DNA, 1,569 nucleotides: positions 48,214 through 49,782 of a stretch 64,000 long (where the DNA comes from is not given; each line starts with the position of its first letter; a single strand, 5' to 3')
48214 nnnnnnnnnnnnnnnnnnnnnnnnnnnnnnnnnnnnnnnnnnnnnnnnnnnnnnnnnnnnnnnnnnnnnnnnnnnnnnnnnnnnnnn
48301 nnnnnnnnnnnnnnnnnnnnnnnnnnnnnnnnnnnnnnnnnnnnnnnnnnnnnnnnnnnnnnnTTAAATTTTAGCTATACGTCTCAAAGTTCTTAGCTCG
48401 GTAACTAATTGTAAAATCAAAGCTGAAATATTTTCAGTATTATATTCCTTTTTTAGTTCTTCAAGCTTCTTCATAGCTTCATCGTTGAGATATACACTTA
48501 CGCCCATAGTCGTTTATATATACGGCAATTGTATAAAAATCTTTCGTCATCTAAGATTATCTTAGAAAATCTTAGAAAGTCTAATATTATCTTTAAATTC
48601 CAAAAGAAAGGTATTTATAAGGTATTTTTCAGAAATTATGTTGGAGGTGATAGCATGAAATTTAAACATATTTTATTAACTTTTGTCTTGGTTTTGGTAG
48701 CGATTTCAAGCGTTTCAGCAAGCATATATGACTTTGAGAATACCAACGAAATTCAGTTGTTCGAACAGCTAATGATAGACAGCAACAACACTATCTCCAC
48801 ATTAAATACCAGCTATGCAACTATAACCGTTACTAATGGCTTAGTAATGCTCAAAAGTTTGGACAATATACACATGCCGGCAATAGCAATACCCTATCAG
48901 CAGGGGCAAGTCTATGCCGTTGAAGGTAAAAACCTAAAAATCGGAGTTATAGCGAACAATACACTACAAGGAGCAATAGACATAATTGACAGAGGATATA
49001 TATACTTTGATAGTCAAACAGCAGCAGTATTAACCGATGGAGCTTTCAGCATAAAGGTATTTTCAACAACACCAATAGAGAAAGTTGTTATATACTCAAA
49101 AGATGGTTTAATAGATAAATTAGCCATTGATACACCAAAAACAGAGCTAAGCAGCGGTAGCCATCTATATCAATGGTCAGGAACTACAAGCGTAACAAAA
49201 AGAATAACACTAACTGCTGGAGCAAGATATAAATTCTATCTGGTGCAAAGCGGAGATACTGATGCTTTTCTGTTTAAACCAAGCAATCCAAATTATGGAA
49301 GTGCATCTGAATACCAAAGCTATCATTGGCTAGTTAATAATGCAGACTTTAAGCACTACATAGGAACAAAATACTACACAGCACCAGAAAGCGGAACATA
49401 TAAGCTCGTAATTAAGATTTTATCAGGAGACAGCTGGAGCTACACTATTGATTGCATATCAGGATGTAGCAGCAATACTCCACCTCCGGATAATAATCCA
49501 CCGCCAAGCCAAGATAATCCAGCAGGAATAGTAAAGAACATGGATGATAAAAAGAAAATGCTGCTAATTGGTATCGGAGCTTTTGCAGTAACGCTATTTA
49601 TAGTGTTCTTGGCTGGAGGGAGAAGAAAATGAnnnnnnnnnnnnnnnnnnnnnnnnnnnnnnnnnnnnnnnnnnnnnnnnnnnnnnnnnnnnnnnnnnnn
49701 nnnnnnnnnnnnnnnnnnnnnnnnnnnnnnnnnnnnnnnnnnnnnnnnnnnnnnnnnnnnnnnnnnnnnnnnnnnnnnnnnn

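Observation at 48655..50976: Three consecutive secreted proteins sharing a tripartite C-terminus (Pro-rich linker, TM helix, basic tail) but no PGF-type sorting motif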

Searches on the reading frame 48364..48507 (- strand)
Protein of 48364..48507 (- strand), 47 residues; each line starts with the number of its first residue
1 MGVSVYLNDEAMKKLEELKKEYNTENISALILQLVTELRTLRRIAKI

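Call 9: search_protein_families(library=phrogs, proteins=[window:48364-48507:-], max_evalue=0.1)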
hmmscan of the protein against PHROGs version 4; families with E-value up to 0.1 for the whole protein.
window:48364-48507:- (47 aa): 2 families
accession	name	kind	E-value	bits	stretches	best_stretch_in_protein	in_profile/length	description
phrog_38478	-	unknown function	0.013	16.1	1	10-36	130-156/165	-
phrog_10019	-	unknown function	0.081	14.3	1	14-45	10-41/63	-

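Call 105: search_protein_families(library=pfam, proteins=[window:48364-48507:-], max_evalue=0.01)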
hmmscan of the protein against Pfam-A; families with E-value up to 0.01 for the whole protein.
window:48364-48507:- (47 aa): 1 family
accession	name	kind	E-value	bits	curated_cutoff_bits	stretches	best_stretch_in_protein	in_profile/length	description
PF01402.27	RHH_1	-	0.00033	20.9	20.5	1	3-38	2-36/39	Ribbon-helix-helix protein, copG family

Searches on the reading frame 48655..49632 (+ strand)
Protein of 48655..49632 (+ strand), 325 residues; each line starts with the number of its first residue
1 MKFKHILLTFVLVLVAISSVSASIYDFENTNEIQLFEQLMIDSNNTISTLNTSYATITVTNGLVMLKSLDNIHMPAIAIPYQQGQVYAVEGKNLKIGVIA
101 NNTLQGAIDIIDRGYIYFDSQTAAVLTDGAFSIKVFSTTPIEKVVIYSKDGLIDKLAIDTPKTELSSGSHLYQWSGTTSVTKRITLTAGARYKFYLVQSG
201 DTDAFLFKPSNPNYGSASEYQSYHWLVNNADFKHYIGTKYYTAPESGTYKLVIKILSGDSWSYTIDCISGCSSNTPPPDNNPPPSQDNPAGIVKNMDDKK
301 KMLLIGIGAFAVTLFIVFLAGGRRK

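Call 7: search_protein_families(library=pfam, proteins=[window:48655-49632:+], max_evalue=1)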
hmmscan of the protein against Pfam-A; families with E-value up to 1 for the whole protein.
window:48655-49632:+ (325 aa): 3 families
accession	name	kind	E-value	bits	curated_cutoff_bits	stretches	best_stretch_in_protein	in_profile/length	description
PF04151.21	PPC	-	0.0014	19.9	25.9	1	183-252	6-67/70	Bacterial pre-peptidase C-terminal domain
PF12866.13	DUF3823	-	0.043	14.5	27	1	99-139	17-54/90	Protein of unknown function (DUF3823) N-terminal domain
PF10614.14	CsgF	-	0.055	14.1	25.8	1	196-239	11-52/132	Type VIII secretion system (T8SS), CsgF protein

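Call 9: search_protein_families(library=phrogs, proteins=[window:48655-49632:+], max_evalue=0.1)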
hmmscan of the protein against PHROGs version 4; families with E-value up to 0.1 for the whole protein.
window:48655-49632:+ (325 aa): 2 families
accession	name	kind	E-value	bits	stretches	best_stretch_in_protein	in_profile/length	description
phrog_13094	-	unknown function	0.015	15.5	1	97-167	153-221/475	-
phrog_16410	-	unknown function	0.089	14.1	0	110-153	68-110/122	-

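Call 11: search_protein_families(library=ncbifam, proteins=[window:48655-49632:+], max_evalue=1)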
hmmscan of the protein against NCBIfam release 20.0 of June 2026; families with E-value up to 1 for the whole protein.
window:48655-49632:+ (325 aa): 2 families
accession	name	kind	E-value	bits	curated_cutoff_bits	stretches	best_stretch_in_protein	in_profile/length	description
NF047526.1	LIC_10421_fam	subfamily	0.038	14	90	1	1-46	1-43/111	LIC_10421 family protein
NF047569.1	LIC10421_LIC12816_fam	subfamily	0.15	12.2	100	1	1-46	1-43/111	LIC10421/LIC12816 family protein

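Call 15: find_homologous_proteins(query=window:48655-49632:+, max_evalue=0.01)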
Query window:48655-49632:+ (325 aa): 1 proteins with E <= 0.01 among 3230 candidates.
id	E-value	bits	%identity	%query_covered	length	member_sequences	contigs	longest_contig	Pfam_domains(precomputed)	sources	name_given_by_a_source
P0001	6.1e-213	723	100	100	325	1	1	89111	-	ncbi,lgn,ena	-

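Call 23: search_protein_representatives(protein=window:48655-49632:+)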
Query: 325 residues. Proteins with E-value up to 0.001 (for the whole library): 16; up to 1e-10: 7; up to 1e-30: 4. The best 16 are listed.
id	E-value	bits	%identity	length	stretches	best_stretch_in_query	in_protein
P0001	1.9e-213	723.4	100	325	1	1-325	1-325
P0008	5.9e-67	242.3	41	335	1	7-317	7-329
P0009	5.7e-44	166.8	38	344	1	9-323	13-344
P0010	3.1e-42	161.1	40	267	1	6-259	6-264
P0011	3.8e-16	75.4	40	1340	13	258-296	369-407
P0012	8.2e-13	64.5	36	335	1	121-319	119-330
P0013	9.3e-12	61.0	32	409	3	175-324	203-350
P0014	3.9e-10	55.6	33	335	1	115-313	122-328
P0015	1.2e-09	54.0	35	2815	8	132-191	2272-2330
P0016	6.4e-09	51.7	33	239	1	198-325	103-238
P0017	3.7e-08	49.2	41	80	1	8-82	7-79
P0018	6.1e-07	45.2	42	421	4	257-292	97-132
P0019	9.2e-07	44.6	27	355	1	66-317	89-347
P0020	9.1e-06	41.3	27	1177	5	161-254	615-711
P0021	3.3e-04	36.2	35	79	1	145-216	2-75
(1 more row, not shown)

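Call 33: predict_structure(alignment_id=A1)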
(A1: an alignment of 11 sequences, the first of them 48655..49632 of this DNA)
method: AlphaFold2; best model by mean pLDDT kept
length: 325 residues; sequences in the alignment: 11
mean_pLDDT: 80.1   pTM: 0.50
mean pLDDT of the five models: 80.1, 79.3, 78.7, 64.0, 59.1
residues with pLDDT >= 90: 140; 70-90: 111; 50-70: 31; < 50: 43
segments of 3 or more residues with pLDDT < 50: 14-20, 161-169, 273-298
pLDDT, mean of each block of 10 residues (from residue 1): 59 46 76 92 96 95 93 97 86 95 94 83 84 86 97 84 46 84 92 81 95 97 95 88 95 86 82 49 33 39 69 79 56
secondary structure, 60 per line:
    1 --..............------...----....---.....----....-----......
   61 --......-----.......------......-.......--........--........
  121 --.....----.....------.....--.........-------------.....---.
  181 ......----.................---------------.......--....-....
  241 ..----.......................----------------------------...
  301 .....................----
elements in order: H3-16 E23-25 H30-33 E37-41 E46-49 E55-60 E63-68 E74-80 E87-92 E94-100 E103-110 E113-120 E123-127 E132-136 E143-147 E150-158 E172-176 E180-186 E191-207 H223-229 E232-235 E237-242 E247-269 H298-321

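Call 37: fold_search(model_id=the predicted structure, library=pdb)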
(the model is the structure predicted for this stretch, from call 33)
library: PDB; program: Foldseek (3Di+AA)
matches with E <= 10: 1561; with E <= 0.001: 66
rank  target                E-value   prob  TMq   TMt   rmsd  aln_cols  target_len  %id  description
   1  3df0_A                5.2e-05  0.99  0.23  0.14  20.1       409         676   10  Calcium-dependent complex between m-calpain and calpastatin (released 2008-11-11)
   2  1yll_B                5.2e-05  0.96  0.17  0.26  16.1       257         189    8  Crystal Structure of the Conserved Protein of Unknown Function PA5104 from Pseudomonas aeruginosa PAO1 (released 2005-03-01)
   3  1yll_D                5.5e-05  0.95  0.18  0.25  16.0       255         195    9  Crystal Structure of the Conserved Protein of Unknown Function PA5104 from Pseudomonas aeruginosa PAO1 (released 2005-03-01)
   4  4xup_A                5.8e-05  0.95  0.19  0.19  17.4       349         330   10  Structure of the N-terminal CBM22-1-CBM22-2 tandem domain from Paenibacillus barcinonensis Xyn10C (released 2015-06-03)
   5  6vls_D                6.1e-05  0.97  0.17  0.07  19.6       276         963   10  Structure of C-terminal fragment of Vip3A toxin (released 2020-07-22)
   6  3h9a_A                6.5e-05  0.93  0.17  0.22  16.8       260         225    8  Crystal structure of BacB, an enzyme involved in Bacilysin synthesis, in triclinic form (released 2010-03-02)
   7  6tfk_A                8.0e-05  0.97  0.18  0.09  20.5       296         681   12  Vip3Aa toxin structure (released 2020-08-12)
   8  6v1v_A                9.0e-05  0.99  0.20  0.09  15.9       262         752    8  VIP3B (VIP3B_2160) adapted for crystallization (released 2019-12-18)
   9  6tfj_A                1.1e-04  0.99  0.20  0.10  20.4       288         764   12  Vip3Aa protoxin structure (released 2020-08-12)
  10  5hi0                  1.1e-04  0.80  0.16  0.14  18.9       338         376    7  The Substrate Binding Mode and Chemical Basis of a Reaction Specificity Switch in Oxalate Decarboxylase (released 2016-04-06)
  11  6vls_B                1.1e-04  0.99  0.21  0.08  17.8       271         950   11  Structure of C-terminal fragment of Vip3A toxin (released 2020-07-22)
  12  3ksc_C                1.1e-04  0.47  0.12  0.11  18.7       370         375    9  Crystal structure of pea prolegumin, an 11S seed globulin from Pisum sativum L. (released 2010-04-21)
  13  9efg_A                1.3e-04  0.99  0.23  0.12  18.6       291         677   10  VIP3Cb1 Toxin structure (released 2025-06-18)
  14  7kwb_A                1.3e-04  0.87  0.18  0.15  17.4       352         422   10  Surface glycan-binding protein B from Bacteroides thetaiotaomicron (released 2021-02-17)
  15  5vg3_B                1.3e-04  0.77  0.15  0.14  18.3       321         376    6  Structure of Oxalate Decarboxylase from Bacillus subtilis at pH 4.6 (released 2017-10-18)
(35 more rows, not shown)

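Call 53: find_encoding_contigs(protein=P0019, flank=10000, max_places=2)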
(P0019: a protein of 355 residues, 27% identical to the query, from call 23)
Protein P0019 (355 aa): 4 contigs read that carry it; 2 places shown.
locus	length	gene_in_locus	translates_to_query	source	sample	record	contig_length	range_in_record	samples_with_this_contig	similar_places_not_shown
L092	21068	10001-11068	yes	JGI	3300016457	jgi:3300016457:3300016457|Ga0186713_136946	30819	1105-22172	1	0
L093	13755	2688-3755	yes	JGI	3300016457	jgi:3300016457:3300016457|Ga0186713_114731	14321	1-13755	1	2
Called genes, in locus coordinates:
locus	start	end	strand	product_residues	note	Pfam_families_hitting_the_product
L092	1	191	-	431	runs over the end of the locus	?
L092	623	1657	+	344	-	PF01384:PHO4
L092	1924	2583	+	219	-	PF01865:PhoU_div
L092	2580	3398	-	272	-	PF01261:AP_endonuc_2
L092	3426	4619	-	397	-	PF07690:MFS_1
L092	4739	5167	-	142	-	PF01878:EVE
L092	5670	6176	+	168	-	-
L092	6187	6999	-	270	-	-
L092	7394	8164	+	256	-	PF01022:HTH_5 (weak), PF08279:HTH_11, PF13412:HTH_24 (faint)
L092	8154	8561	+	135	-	-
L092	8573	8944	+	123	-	-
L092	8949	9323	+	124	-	-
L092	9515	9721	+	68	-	-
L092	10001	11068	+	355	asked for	-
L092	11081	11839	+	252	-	-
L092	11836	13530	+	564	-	-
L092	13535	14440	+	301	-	-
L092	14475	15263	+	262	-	PF00089:Trypsin, PF05579:Peptidase_S32 (faint), PF13365:Trypsin_2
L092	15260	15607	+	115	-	-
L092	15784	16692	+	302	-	-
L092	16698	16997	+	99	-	-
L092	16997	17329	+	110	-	-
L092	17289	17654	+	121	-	-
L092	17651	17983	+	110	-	-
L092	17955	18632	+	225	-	-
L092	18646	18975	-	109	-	-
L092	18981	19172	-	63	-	-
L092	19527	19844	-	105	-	-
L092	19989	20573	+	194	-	PF00589:Phage_integrase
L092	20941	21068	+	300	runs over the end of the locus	PF01022:HTH_5 (faint), PF13412:HTH_24 (weak)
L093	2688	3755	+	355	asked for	-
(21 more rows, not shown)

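Call 54: find_encoding_contigs(protein=P0012, flank=10000, max_places=2)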
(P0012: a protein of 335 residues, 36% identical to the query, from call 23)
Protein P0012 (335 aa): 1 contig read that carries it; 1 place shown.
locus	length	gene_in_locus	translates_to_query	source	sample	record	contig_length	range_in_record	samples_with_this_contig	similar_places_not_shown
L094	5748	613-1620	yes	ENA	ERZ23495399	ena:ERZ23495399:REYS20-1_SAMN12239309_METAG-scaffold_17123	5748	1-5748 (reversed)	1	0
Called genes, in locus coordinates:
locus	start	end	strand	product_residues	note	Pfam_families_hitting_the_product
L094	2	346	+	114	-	?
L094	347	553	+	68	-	-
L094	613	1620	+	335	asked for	PF04151:PPC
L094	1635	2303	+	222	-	-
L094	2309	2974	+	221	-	-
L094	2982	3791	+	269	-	PF00089:Trypsin (faint), PF13365:Trypsin_2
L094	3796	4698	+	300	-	-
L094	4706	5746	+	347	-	?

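Call 67: fold_search(model_id=the predicted structure, library=viral)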
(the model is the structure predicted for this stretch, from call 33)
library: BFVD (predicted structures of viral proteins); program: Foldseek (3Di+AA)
matches with E <= 10: 1477; with E <= 0.001: 52
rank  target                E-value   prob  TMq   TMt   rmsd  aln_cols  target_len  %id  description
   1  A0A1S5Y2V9            5.5e-11  1.00  0.33  0.23  21.6       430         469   12  Uncharacterized protein [uncultured archaeal virus]
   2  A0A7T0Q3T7            2.1e-06  1.00  0.29  0.28  18.1       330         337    9  (no name in the UniProt tables at hand)
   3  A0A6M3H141            1.0e-05  1.00  0.22  0.06  32.7       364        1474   11  (no name in the UniProt tables at hand)
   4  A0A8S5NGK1            1.1e-05  0.99  0.17  0.08  17.5       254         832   13  Uncharacterized protein [Myoviridae sp. ct0wg9]
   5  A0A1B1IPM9            1.5e-05  1.00  0.20  0.08  22.3       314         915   11  (no name in the UniProt tables at hand)
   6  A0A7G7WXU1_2          1.6e-05  1.00  0.21  0.09  24.7       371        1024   10  (no name in the UniProt tables at hand)
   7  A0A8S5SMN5            2.8e-05  0.98  0.19  0.10  15.3       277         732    9  Glycerophosphoryl diester phosphodiesterase [Siphoviridae sp. ctq8D8]
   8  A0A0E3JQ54            3.3e-05  0.99  0.20  0.09  21.1       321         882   12  Uncharacterized protein [Bacillus phage Stahl]
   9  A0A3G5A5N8            3.9e-05  0.98  0.21  0.17  18.0       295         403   10  Uncharacterized protein [Hyperionvirus sp.]
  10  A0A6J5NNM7            5.1e-05  0.97  0.23  0.17  18.8       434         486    7  Uncharacterized protein [uncultured Caudovirales phage]
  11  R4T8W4                5.1e-05  0.97  0.23  0.15  19.9       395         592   10  Uncharacterized protein [Halogranum tailed virus 1]
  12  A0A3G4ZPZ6            5.1e-05  0.97  0.20  0.17  17.9       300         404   13  Uncharacterized protein [Terrestrivirus sp.]
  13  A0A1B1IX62            6.0e-05  0.97  0.20  0.16  18.5       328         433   15  (no name in the UniProt tables at hand)
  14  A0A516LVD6            7.9e-05  0.99  0.25  0.13  13.7       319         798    7  (no name in the UniProt tables at hand)
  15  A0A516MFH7            8.7e-05  0.85  0.17  0.10  17.6       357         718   11  (no name in the UniProt tables at hand)
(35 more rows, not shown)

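Call 71: search_dna_similar(query=window:48655-49632:+, collection=phages, mode=protein, max_evalue=1, max_rows=10)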
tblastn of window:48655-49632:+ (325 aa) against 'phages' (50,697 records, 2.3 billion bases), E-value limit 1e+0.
No match.

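Call 90: search_solved_structures(query=A1, max_evalue=1)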
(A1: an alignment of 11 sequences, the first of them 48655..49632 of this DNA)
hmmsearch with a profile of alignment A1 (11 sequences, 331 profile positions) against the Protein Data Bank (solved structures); distinct sequences matched with E-value up to 1: 7.
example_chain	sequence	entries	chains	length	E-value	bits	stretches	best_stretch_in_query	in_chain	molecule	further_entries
8x8h_A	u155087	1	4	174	0.0011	21.4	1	219-299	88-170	Pectate disaccharide-lyase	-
8qag_A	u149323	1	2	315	0.028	16.8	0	297-327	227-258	sc-CC-6-95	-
9ues_B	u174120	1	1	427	0.033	16.6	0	174-286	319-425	Subtilisin-like serine protease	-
3afg_A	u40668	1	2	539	0.054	15.8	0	174-286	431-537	Subtilisin-like serine protease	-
7jic_B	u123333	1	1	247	0.76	12.1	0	231-325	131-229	CD81 antigen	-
4dy5_A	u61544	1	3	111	0.82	11.9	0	167-211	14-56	Gifsy-1 prophage protein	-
7en6_A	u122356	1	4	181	0.97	11.7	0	106-183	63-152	HTH-type transcriptional regulator MurR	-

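Call 95: search_protein_families(library=pfam, proteins=[L092:11836-13530:+, L092:13535-14440:+, L094:613-1620:+], max_evalue=0.01)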
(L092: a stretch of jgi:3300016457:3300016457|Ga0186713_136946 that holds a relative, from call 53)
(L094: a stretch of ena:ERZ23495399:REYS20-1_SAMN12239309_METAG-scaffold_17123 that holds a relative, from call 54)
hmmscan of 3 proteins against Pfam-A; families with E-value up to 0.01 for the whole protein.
L092:11836-13530:+ (564 aa): 0 families

L092:13535-14440:+ (301 aa): 0 families

L094:613-1620:+ (335 aa): 1 family
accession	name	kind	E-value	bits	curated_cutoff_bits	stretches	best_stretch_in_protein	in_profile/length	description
PF04151.21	PPC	-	9.9e-08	33.2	25.9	1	186-264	3-68/70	Bacterial pre-peptidase C-terminal domain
